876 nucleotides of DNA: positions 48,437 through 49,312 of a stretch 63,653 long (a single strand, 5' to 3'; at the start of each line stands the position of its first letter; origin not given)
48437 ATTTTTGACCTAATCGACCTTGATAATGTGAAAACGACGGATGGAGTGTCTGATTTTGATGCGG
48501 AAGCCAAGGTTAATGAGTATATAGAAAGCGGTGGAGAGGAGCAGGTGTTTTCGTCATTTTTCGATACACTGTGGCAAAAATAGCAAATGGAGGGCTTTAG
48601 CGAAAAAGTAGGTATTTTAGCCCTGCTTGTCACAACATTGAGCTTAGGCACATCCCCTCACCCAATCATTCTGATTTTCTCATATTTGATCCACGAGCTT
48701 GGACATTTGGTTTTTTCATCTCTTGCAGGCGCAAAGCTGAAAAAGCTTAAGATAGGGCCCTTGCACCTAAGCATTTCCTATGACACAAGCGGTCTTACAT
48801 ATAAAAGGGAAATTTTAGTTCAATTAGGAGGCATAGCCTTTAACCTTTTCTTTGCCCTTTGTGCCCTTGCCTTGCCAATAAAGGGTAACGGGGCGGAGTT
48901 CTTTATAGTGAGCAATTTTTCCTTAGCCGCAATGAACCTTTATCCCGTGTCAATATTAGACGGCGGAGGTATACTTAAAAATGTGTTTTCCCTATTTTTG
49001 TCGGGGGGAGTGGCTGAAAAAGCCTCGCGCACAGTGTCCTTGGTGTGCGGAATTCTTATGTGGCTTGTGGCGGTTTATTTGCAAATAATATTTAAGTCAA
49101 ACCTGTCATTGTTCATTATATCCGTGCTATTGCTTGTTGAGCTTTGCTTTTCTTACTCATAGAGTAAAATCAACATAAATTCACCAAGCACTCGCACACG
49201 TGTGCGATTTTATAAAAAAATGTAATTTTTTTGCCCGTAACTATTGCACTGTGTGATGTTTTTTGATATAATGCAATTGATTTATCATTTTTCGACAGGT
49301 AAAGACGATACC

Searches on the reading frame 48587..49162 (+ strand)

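Call 7: search_protein_families(library=pfam, proteins=[window:48587-49162:+], max_evalue=0.01)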
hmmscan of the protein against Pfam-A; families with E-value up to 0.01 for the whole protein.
window:48587-49162:+ (191 aa): 2 families
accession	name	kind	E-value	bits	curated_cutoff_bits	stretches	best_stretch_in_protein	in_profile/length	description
PF02163.28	Peptidase_M50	-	1.1e-11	44.9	27.2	2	104-159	164-219/221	Peptidase family M50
PF13398.12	Peptidase_M50B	-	0.0035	17.5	26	1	23-167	15-159/201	Peptidase M50B-like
